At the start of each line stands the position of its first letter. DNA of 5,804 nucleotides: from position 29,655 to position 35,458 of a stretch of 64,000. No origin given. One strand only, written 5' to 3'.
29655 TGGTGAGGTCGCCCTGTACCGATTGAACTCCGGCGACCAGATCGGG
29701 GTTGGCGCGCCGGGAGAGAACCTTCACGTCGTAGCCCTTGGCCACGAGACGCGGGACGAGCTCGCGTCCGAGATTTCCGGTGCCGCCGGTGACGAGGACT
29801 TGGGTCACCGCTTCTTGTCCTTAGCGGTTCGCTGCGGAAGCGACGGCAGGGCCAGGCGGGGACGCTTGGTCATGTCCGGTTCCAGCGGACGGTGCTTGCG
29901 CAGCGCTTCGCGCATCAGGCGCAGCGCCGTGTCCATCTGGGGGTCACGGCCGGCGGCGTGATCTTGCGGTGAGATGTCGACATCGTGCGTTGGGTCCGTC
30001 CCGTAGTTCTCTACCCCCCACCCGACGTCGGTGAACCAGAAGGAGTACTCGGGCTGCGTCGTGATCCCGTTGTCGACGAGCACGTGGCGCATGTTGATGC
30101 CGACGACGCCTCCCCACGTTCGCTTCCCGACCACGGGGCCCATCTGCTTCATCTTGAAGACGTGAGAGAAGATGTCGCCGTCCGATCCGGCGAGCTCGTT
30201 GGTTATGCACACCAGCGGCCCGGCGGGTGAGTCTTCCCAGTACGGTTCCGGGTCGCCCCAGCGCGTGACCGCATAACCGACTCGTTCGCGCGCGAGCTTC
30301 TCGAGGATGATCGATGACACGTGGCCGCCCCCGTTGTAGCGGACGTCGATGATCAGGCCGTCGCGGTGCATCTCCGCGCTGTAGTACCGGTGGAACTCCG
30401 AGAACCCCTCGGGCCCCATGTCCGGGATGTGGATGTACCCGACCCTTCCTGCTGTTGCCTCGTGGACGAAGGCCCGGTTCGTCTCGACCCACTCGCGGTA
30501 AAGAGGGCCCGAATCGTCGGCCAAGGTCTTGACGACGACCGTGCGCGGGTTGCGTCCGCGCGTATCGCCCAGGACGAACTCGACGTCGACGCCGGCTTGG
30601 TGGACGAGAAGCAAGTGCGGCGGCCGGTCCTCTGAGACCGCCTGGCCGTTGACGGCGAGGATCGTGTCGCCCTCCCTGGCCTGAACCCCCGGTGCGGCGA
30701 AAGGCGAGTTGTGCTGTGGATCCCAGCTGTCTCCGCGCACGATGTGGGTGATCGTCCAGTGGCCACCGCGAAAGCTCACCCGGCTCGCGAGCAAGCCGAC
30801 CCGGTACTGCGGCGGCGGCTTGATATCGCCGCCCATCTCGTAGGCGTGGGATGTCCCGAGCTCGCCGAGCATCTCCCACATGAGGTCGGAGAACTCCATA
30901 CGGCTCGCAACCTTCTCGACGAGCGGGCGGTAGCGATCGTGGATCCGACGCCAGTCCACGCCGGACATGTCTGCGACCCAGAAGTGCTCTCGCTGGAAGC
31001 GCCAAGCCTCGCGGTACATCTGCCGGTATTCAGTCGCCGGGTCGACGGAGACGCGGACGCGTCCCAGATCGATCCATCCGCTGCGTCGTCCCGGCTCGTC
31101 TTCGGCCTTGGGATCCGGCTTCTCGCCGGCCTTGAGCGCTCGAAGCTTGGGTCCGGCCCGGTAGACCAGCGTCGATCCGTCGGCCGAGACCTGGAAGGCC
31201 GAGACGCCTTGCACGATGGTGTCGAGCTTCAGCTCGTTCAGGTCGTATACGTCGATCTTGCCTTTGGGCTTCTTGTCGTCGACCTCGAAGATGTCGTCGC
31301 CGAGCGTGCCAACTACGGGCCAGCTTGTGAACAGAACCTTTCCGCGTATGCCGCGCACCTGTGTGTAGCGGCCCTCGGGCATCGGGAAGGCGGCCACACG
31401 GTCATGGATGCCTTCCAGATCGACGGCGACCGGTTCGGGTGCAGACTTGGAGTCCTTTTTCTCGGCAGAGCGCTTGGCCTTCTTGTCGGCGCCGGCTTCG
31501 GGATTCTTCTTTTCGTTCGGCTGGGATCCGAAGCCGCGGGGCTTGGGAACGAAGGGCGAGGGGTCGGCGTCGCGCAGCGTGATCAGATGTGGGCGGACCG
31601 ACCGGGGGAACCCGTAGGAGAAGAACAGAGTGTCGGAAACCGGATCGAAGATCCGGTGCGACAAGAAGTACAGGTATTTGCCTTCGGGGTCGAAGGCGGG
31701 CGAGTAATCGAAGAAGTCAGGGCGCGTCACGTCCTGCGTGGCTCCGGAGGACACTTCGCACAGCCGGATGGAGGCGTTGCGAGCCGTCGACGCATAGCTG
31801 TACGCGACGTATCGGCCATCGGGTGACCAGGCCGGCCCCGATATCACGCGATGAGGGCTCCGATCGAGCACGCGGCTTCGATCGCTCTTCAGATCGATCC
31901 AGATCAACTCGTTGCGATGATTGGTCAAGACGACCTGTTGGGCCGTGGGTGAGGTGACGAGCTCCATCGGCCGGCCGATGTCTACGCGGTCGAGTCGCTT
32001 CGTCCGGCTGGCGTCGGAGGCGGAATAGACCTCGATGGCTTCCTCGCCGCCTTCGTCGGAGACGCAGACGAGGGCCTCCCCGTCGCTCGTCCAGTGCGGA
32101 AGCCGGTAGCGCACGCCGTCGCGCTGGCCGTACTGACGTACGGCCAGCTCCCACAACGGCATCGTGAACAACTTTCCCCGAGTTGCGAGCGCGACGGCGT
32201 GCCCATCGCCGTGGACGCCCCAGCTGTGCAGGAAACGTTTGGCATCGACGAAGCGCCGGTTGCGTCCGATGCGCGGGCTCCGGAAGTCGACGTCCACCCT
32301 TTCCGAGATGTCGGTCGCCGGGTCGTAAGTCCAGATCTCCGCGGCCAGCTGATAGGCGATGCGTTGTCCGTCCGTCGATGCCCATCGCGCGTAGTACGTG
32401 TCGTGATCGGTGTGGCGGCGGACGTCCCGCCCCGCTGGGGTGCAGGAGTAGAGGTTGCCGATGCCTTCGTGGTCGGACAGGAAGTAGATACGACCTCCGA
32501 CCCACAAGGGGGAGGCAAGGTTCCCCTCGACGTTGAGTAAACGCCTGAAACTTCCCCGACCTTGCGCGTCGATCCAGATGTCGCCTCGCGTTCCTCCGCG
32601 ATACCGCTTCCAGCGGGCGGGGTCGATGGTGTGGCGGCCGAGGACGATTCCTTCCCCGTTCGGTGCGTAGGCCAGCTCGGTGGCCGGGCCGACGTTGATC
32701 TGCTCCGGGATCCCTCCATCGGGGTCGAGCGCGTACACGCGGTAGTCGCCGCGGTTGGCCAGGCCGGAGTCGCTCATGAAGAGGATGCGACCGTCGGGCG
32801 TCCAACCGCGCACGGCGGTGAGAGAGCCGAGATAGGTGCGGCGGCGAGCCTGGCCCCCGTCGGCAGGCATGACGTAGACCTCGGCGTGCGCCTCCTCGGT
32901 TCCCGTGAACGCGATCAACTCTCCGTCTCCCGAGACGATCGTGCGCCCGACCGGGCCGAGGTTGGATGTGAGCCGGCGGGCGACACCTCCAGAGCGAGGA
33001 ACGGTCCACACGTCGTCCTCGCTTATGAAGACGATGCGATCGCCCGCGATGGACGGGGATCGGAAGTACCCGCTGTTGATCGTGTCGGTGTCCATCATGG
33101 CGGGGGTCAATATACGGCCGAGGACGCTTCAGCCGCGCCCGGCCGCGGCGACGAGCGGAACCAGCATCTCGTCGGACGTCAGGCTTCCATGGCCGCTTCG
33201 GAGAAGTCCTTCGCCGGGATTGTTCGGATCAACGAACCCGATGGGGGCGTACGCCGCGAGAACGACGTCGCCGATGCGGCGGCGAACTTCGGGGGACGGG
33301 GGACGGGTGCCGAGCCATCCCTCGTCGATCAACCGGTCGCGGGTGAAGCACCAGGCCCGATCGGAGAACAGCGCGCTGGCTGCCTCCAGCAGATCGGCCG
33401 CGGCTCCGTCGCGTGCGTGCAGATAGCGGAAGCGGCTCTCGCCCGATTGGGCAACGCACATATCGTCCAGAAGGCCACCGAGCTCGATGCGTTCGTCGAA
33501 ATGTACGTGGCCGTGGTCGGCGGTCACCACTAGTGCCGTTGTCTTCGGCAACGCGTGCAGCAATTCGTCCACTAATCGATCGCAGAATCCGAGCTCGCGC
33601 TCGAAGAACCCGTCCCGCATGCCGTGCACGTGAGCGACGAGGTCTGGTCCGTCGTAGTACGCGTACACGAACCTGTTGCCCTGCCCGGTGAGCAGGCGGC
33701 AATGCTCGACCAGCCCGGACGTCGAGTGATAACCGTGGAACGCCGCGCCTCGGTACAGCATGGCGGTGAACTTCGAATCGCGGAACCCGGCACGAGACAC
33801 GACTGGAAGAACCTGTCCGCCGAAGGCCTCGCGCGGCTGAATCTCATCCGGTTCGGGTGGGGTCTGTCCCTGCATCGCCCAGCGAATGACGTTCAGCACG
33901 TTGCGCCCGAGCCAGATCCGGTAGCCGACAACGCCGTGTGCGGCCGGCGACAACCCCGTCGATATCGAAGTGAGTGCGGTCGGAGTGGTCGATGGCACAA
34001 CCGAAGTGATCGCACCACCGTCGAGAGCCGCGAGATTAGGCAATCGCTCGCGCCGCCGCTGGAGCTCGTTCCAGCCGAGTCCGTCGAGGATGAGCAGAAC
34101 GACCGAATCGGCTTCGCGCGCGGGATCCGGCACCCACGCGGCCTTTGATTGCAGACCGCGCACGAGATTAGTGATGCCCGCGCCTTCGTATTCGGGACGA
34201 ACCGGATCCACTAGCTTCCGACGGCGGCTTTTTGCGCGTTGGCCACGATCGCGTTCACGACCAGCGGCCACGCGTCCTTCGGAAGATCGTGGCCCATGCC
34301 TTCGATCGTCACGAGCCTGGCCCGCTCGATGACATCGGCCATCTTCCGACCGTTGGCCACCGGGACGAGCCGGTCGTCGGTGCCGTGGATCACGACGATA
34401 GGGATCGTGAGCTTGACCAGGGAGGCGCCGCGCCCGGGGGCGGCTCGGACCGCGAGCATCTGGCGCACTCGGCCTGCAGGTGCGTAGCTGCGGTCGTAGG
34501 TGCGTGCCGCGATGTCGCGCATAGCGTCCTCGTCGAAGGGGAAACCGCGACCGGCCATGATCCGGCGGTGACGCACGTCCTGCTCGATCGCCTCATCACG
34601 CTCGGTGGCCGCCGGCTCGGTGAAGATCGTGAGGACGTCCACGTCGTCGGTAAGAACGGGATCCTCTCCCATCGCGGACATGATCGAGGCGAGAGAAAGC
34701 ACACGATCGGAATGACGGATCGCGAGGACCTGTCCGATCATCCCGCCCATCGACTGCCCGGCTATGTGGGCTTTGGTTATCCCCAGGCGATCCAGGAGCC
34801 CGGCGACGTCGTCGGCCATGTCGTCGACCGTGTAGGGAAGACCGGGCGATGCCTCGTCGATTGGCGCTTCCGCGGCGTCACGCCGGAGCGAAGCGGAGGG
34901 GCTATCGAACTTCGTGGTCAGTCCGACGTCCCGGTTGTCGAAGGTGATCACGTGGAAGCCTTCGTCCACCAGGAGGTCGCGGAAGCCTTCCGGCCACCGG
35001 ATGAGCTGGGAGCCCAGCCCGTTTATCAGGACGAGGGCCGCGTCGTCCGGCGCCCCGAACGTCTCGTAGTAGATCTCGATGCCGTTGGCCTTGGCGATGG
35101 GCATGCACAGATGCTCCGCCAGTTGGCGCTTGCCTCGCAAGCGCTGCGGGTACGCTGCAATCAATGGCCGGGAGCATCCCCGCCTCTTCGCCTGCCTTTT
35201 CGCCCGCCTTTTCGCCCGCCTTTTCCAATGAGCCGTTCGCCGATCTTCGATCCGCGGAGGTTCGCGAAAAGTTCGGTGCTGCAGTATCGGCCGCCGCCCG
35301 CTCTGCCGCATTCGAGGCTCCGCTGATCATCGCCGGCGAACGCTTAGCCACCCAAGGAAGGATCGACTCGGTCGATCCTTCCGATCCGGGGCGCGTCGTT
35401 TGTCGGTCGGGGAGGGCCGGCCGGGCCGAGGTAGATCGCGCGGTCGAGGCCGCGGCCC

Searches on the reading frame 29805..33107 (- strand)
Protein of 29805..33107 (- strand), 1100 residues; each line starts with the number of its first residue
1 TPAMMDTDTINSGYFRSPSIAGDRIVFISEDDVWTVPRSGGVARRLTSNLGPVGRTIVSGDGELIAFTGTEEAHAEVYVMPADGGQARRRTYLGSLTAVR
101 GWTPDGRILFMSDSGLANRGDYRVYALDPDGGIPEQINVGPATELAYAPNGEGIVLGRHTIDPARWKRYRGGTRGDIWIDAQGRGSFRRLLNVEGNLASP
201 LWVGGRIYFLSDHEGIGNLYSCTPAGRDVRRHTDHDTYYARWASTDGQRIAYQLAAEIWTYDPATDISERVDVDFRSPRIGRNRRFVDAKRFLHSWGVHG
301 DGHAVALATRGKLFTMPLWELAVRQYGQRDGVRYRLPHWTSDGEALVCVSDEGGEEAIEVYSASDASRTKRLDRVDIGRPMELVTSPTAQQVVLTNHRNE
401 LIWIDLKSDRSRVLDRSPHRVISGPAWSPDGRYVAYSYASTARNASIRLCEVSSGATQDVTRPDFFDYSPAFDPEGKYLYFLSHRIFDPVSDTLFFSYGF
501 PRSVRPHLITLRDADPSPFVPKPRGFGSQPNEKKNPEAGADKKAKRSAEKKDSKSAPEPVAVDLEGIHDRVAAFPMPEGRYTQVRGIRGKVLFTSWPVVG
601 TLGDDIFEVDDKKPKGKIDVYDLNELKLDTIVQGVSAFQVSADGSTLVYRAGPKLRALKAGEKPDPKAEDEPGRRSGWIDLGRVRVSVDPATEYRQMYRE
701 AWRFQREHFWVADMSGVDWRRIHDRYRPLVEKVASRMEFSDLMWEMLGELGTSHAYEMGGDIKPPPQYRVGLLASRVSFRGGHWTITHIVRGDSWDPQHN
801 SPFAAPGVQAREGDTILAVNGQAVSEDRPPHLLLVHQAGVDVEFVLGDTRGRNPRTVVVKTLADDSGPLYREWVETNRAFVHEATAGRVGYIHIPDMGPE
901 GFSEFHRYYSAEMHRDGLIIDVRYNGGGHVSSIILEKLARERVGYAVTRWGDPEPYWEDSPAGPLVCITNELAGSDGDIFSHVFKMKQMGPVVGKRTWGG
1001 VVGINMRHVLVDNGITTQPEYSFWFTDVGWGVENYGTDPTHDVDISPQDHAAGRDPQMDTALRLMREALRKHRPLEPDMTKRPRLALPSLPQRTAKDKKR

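Call 28: search_protein_families(library=pfam, proteins=[window:29805-33107:-], max_evalue=0.001)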
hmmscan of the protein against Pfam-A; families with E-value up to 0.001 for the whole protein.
window:29805-33107:- (1100 aa): 5 families
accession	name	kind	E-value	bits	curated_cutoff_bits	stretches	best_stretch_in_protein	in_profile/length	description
PF14684.11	Tricorn_C1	-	1.1e-25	89.7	24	1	690-748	1-59/59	Tricorn protease C1 domain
PF03572.23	Peptidase_S41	-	4.1e-24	85.5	24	1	888-1042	1-164/165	Peptidase family S41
PF14685.13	PDZ_Tricorn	-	4.8e-22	78.2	25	1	771-859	1-88/88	Tricorn protease PDZ domain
PF07676.18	PD40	-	2.3e-13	50.2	20.9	0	424-437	13-26/38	WD40-like Beta Propeller Repeat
PF25174.1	Beta-prop_THOC3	-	0.00045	19.8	305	0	339-481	10-146/272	THOC3 beta-propeller domain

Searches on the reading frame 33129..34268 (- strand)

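Call 28: search_protein_families(library=pfam, proteins=[window:33129-34268:-], max_evalue=0.001)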
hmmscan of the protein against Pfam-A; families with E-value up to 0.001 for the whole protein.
window:33129-34268:- (379 aa): 3 families
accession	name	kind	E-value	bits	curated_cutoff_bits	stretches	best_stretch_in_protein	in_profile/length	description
PF01663.27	Phosphodiest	-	2.4e-26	93.6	23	1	56-338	1-316/342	Type I phosphodiesterase / nucleotide pyrophosphatase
PF08665.17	PglZ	-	0.00066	20.1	25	0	195-257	111-175/179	PglZ domain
PF01676.23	Metalloenzyme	-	0.00098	19.1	24.3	0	196-253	145-201/252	Metalloenzyme superfamily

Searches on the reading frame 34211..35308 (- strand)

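Call 28: search_protein_families(library=pfam, proteins=[window:34211-35308:-], max_evalue=0.001)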
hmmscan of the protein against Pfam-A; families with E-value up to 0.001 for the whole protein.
window:34211-35308:- (365 aa): 5 families
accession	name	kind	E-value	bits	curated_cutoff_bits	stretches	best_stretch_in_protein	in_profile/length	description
PF00561.26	Abhydrolase_1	-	1.6e-23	84.1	25.8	1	91-342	2-240/245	alpha/beta hydrolase fold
PF12697.13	Abhydrolase_6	-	1.3e-15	59.1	26.3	1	92-343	1-207/217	Alpha/beta hydrolase family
PF12146.15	Hydrolase_4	-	2.2e-13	50.5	27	1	88-345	3-237/239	Serine aminopeptidase, S33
PF08386.16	Abhydrolase_4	-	0.00013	22.5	21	1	299-342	32-75/103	TAP-like protein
PF12695.13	Abhydrolase_5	-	0.00015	22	27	0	282-340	82-140/164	Alpha/beta hydrolase family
